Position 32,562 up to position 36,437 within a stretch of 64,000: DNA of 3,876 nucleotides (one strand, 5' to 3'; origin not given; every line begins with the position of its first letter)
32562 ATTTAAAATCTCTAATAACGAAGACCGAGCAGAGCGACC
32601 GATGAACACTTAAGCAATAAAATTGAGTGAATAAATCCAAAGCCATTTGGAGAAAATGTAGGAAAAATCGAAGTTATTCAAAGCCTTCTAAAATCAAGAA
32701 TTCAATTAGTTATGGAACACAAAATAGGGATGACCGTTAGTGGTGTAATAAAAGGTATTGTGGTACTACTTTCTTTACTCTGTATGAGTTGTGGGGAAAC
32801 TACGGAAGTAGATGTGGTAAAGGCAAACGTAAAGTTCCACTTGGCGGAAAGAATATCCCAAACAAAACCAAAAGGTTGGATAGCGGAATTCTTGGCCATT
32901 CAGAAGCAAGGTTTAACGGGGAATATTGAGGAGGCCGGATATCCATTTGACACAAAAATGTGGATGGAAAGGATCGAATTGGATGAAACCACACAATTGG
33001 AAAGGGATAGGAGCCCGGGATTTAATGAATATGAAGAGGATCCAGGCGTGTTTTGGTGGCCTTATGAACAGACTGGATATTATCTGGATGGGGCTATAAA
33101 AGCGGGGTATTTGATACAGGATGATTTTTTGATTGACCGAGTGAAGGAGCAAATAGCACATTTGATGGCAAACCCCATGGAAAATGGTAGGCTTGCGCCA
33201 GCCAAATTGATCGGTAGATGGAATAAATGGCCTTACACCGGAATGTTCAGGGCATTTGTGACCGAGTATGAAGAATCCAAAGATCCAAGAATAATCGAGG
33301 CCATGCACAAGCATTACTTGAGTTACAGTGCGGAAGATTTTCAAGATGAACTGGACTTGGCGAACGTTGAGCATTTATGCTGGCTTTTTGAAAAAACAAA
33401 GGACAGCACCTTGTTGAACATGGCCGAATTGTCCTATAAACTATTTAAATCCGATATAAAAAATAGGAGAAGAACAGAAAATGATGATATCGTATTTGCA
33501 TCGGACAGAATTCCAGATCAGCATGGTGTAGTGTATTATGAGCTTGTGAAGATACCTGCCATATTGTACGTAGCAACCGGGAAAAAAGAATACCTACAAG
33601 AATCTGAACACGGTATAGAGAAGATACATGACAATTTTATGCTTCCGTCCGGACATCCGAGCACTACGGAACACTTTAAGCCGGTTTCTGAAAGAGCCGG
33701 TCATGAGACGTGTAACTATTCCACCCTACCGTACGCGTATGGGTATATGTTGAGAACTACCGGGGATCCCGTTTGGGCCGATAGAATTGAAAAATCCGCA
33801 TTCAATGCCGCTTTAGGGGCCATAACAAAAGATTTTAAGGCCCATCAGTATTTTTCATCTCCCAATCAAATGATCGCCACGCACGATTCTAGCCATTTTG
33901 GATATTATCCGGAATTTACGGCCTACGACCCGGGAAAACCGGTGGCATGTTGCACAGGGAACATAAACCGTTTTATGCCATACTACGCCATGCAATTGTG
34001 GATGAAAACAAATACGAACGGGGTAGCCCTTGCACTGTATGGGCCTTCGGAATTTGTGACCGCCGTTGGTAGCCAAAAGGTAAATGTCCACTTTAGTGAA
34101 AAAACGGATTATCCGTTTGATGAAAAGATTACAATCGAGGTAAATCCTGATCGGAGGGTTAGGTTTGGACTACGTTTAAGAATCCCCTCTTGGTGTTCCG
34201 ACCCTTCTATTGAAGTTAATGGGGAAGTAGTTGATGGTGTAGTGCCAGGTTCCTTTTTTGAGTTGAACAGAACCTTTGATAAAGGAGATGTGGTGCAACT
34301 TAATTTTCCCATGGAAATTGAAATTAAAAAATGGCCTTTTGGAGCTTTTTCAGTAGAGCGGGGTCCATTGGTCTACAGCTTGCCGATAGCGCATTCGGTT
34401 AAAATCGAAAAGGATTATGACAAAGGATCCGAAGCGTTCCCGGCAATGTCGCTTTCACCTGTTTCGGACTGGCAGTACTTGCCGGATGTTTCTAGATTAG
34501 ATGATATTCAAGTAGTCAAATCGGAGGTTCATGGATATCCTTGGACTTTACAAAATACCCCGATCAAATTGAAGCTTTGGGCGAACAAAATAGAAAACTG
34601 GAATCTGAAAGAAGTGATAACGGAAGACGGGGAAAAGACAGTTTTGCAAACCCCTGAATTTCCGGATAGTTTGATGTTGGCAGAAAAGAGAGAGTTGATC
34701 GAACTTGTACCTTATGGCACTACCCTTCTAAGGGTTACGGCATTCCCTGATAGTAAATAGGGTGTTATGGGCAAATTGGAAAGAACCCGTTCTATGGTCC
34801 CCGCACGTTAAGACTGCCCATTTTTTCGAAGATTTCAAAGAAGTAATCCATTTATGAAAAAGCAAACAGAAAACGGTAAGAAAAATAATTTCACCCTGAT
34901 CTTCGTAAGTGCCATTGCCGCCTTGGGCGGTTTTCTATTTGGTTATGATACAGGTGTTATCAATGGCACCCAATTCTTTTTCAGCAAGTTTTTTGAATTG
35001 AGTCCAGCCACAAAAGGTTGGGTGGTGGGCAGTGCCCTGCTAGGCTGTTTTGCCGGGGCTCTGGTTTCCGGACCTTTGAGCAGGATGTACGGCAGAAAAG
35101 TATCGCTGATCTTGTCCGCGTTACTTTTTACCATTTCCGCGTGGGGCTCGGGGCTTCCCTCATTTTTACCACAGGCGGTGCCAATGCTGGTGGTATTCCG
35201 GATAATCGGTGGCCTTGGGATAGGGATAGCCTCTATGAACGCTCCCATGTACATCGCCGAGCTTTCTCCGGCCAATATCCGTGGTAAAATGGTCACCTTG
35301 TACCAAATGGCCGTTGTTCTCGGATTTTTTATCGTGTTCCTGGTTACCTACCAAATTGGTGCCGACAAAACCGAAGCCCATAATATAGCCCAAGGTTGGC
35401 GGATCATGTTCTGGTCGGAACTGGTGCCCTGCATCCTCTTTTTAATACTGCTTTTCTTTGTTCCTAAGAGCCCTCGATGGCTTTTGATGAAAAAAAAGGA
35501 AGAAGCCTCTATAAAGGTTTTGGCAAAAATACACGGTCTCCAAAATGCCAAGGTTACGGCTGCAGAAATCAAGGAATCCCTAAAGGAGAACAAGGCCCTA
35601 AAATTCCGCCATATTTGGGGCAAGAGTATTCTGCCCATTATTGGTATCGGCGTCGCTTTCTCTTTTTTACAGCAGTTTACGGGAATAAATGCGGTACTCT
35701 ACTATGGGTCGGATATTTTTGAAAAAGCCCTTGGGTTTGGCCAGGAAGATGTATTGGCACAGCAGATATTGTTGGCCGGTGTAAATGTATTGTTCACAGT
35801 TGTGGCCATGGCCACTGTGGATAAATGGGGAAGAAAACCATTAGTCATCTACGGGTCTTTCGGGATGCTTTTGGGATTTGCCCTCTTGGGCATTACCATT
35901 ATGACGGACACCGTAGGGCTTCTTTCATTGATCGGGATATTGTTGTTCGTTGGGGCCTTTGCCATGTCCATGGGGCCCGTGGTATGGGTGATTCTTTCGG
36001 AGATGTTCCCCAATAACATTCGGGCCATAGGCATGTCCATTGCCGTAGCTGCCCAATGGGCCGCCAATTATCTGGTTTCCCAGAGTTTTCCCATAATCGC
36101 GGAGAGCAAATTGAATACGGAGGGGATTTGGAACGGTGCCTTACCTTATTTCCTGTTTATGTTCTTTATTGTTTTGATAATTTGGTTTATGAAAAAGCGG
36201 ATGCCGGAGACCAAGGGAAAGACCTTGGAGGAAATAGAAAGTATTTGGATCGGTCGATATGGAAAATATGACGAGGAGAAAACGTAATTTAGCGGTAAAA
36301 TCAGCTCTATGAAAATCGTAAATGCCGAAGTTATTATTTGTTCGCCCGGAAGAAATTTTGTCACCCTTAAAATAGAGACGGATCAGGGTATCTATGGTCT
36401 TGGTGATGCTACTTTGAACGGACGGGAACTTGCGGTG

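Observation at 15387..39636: Hybrid PUL: a starch-type import module coupled to three GH127-like cysteine glycosidases, two de-acylases and a non-phosphorylative sugar-acid pathway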

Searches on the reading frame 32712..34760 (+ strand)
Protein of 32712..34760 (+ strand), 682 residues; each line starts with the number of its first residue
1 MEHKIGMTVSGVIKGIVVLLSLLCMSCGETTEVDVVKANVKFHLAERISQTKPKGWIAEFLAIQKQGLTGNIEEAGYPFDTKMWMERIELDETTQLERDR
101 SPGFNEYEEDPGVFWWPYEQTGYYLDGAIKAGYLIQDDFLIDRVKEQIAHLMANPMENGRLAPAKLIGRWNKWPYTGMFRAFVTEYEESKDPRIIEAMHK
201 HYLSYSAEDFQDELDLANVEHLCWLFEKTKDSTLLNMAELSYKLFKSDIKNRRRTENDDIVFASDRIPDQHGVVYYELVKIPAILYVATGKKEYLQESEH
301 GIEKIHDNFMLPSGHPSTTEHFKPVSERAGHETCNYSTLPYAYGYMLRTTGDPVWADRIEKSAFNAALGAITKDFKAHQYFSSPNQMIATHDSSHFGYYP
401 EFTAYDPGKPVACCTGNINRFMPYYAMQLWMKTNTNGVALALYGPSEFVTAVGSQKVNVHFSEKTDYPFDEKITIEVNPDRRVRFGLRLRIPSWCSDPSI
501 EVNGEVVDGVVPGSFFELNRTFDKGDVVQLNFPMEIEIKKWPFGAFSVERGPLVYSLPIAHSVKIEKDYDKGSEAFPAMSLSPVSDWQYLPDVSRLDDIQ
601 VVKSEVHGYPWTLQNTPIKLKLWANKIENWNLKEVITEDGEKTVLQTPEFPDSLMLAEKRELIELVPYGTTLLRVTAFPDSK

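Call 4: search_protein_families(library=pfam, proteins=[window:32712-34760:+])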
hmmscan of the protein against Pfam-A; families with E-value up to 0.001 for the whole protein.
window:32712-34760:+ (682 aa): 2 families
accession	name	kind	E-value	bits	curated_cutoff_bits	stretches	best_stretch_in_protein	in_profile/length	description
PF20736.2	Glyco_hydro127M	-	5.7e-19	68.5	24.2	1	438-534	2-95/95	Beta-L-arabinofuranosidase, GH127 middle domain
PF07944.18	Beta-AFase-like_GH127_cat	-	2.8e-14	53.3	24.9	1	157-425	96-374/376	Beta-L-arabinofuranosidase, GH127 catalytic domain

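Call 6: search_protein_families(library=ncbifam, proteins=[window:32712-34760:+], max_evalue=0.00001)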
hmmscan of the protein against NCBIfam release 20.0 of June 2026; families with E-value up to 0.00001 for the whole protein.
window:32712-34760:+ (682 aa): 1 family
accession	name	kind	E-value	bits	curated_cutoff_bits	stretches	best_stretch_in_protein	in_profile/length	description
NF049879.1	AcerHdlse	equivalog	1.4e-25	89.8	950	1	328-558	337-568/657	aceric acid hydrolase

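Call 9: search_solved_structures(query=window:32712-34760:+, max_evalue=0.01)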
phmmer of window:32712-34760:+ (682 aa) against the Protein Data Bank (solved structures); distinct sequences matched with E-value up to 0.01: 7.
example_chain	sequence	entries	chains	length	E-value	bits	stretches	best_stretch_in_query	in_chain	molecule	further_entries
4qjy_A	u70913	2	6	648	1.4e-20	76.9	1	321-558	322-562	GH127 beta-L-arabinofuranosidase | GH127 beta-L-arabinofuranoside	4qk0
5mqo_A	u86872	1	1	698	6.3e-20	74.7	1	301-565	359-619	Non-reducing end beta-L-arabinofuranosidase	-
6ex6_B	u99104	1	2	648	1.2e-09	40.7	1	333-556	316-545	Six-hairpin glycosidase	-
5opj_A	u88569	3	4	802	2.3e-06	29.9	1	351-554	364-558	Rhamnogalacturonan lyase | Acetyl-CoA carboxylase, biotin carboxylase | Glycosyl hydrolase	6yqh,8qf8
3wre_A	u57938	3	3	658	4e-06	29.1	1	331-556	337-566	Non-reducing end beta-L-arabinofuranosidase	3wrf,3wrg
3wkw_A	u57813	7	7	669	4.1e-06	29.1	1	331-556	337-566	Non-reducing end beta-L-arabinofuranosidase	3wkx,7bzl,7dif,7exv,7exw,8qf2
7exu_A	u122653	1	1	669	4.1e-06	29.1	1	331-556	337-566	Non-reducing end beta-L-arabinofuranosidase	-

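Call 46: search_solved_structures(query=window:32712-34760:+, max_evalue=0.001, show_alignments=5)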
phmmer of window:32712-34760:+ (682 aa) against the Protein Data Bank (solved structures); distinct sequences matched with E-value up to 0.001: 7.
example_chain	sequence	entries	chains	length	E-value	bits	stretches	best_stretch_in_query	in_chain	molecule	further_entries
4qjy_A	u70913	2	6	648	1.4e-20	76.9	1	321-558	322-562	GH127 beta-L-arabinofuranosidase | GH127 beta-L-arabinofuranoside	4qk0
5mqo_A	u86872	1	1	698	6.3e-20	74.7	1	301-565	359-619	Non-reducing end beta-L-arabinofuranosidase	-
6ex6_B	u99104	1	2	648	1.2e-09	40.7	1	333-556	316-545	Six-hairpin glycosidase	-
5opj_A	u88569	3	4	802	2.3e-06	29.9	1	351-554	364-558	Rhamnogalacturonan lyase | Acetyl-CoA carboxylase, biotin carboxylase | Glycosyl hydrolase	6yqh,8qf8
3wre_A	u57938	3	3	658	4e-06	29.1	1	331-556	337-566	Non-reducing end beta-L-arabinofuranosidase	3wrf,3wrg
3wkw_A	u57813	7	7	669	4.1e-06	29.1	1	331-556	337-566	Non-reducing end beta-L-arabinofuranosidase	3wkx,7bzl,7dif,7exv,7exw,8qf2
7exu_A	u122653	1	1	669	4.1e-06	29.1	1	331-556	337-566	Non-reducing end beta-L-arabinofuranosidase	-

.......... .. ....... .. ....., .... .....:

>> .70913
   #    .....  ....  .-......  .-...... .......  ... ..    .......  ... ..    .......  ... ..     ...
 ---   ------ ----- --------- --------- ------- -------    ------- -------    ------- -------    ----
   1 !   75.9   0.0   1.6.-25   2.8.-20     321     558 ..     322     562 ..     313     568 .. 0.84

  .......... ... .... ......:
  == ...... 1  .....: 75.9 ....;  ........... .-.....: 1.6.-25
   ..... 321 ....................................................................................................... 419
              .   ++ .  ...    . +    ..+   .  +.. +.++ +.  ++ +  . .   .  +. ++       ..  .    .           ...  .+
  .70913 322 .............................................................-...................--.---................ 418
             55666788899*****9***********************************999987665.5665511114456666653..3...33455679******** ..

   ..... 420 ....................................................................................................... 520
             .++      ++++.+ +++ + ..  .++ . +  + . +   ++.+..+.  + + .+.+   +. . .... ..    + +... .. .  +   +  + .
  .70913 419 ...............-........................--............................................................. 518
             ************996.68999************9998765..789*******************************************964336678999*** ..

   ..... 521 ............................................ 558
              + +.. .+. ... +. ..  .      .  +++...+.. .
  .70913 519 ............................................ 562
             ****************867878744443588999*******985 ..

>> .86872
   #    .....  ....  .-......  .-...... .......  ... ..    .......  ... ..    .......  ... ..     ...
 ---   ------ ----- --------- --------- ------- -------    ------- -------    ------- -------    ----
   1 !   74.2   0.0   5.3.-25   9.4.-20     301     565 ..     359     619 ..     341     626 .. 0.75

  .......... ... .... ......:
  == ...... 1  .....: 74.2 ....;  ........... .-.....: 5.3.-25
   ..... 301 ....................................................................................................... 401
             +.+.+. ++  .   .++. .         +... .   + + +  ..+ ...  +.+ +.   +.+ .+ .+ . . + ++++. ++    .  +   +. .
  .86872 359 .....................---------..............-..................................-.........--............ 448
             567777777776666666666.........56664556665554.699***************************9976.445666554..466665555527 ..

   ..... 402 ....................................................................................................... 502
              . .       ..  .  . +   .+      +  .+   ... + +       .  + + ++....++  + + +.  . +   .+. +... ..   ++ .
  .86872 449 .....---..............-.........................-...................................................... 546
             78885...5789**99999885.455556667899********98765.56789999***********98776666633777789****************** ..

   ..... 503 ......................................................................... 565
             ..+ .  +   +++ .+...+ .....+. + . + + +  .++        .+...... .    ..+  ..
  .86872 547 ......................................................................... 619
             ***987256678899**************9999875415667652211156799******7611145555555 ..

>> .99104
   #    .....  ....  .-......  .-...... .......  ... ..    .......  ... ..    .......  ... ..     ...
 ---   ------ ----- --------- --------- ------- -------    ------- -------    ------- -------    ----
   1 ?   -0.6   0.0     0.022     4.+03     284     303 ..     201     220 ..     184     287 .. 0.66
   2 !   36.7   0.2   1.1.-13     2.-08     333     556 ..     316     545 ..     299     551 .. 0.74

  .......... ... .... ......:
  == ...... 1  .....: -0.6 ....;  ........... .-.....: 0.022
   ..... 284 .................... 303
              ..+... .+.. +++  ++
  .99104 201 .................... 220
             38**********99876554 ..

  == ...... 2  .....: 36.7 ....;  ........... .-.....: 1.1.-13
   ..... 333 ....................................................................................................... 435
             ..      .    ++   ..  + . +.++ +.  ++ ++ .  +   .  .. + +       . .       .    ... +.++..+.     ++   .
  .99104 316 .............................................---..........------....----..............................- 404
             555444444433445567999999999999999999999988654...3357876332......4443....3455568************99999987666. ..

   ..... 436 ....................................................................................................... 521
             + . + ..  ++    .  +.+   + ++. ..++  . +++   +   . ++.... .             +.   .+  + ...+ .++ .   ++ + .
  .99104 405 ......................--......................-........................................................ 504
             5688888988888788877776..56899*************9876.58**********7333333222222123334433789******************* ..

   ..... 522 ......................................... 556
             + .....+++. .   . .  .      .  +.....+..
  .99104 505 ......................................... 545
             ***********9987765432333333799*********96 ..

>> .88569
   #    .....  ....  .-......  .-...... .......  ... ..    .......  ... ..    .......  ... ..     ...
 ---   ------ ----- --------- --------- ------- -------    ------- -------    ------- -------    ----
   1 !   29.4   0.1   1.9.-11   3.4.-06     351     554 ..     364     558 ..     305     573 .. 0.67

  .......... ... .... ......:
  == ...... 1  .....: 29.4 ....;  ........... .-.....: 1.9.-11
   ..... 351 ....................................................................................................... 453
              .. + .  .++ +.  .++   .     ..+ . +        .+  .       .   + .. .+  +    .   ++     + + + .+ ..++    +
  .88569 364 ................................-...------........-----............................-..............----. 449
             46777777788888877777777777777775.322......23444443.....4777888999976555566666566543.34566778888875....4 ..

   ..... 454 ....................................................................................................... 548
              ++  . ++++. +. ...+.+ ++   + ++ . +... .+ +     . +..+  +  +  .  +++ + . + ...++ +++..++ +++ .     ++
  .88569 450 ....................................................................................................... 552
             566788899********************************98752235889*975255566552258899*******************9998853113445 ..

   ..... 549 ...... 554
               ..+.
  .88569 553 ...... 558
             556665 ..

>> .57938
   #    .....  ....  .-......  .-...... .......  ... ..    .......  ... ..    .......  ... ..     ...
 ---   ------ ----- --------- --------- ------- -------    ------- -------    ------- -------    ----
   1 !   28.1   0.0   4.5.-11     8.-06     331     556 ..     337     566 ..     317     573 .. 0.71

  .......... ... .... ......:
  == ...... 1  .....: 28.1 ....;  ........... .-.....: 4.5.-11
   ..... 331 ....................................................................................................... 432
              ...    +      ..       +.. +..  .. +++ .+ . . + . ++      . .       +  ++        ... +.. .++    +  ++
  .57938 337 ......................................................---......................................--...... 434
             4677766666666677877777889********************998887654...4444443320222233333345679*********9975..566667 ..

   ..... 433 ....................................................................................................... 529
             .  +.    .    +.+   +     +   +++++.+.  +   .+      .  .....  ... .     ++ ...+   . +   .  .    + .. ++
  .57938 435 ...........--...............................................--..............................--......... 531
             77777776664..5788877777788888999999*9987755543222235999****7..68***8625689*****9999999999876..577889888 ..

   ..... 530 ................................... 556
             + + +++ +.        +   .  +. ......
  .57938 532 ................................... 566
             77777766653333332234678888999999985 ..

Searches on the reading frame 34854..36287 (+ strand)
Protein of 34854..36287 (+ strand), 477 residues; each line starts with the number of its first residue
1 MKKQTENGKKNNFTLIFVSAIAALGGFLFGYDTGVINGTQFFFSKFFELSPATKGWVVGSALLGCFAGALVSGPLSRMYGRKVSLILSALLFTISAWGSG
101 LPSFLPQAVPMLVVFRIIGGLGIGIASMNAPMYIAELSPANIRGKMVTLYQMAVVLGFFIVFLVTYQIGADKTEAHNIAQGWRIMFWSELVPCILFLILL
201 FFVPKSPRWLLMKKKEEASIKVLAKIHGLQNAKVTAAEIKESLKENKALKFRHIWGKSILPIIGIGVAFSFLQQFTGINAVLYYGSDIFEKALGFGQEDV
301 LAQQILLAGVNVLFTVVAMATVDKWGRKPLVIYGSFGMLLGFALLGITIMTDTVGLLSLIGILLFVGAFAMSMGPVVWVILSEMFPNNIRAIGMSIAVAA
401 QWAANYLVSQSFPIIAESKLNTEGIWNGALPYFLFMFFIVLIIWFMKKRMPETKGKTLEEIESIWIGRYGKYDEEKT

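Call 4: search_protein_families(library=pfam, proteins=[window:34854-36287:+])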
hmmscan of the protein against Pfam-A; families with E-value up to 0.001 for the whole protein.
window:34854-36287:+ (477 aa): 2 families
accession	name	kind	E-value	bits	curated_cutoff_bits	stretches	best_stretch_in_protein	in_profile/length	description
PF00083.30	Sugar_tr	-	3e-119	399.3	22.3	1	19-465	2-452/452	Sugar (and other) transporter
PF07690.21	MFS_1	-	1.8e-36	126.2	33.4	2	23-401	2-339/347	Major Facilitator Superfamily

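Call 38: search_protein_families(library=ncbifam, proteins=[window:34854-36287:+], max_evalue=0.00001)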
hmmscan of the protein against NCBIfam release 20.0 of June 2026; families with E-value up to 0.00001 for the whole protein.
window:34854-36287:+ (477 aa): 15 families
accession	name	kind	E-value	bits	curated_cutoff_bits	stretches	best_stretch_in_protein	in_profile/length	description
NF007484.0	PRK10077.1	equivalog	4.2e-139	464.4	608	1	8-466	3-473/480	D-xylose transporter XylE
TIGR00879.1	SP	subfamily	3.7e-116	388.7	237.8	1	9-461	49-510/510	sugar porter family MFS transporter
NF052357.1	GlucTporGlcPStph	equivalog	1.8e-76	257.8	750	1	12-463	4-435/445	glucose transporter GlcP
TIGR00898.1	2A0119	subfamily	2.6e-34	118.9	550.75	1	61-460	135-505/506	cation transport protein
TIGR00895.1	2A0115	subfamily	6.5e-31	107.6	418.55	1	6-399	6-381/398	aromatic acid/H+ symport family MFS transporter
NF053517.1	HbztTptrPcaK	equivalog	1.4e-19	70.4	770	1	21-395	23-380/437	4-hydroxybenzoate transporter PcaK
NF008586.0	PRK11551.1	equivalog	3.6e-19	69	410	1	2-235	4-222/406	3-(3-hydroxy-phenyl)propionate transporter MhpT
TIGR00883.1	2A0106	subfamily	4.9e-19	68.7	443.45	1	57-434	40-392/400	metabolite/H+ symporter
NF007927.0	PRK10642.1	equivalog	5.2e-14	51.9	544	1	67-443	81-433/500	glycine betaine/L-proline transporter ProP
NF003024.0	PRK03893.1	subfamily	8.1e-13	48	604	1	22-251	26-240/497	sialate:H+ symport family MFS transporter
TIGR00880.1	2_A_01_02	superfamily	2.7e-11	43.7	131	1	59-205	6-139/141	multidrug resistance protein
TIGR00891.1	2A0112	subfamily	2.7e-10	39.9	552.9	1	47-396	42-368/405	sialate:H+ symport family MFS transporter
TIGR00894.1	2A0114euk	subfamily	9.3e-10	37.6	626.45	1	45-221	69-238/465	Na(+)-dependent inorganic phosphate cotransporter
TIGR01299.1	synapt_SV2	subfamily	1.6e-09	36.2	637.3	1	47-229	197-380/742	synaptic vesicle protein SV2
NF011656.1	PRK15075.1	subfamily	1e-06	27.9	445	1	27-400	24-367/419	tricarballylate/proton symporter TcuC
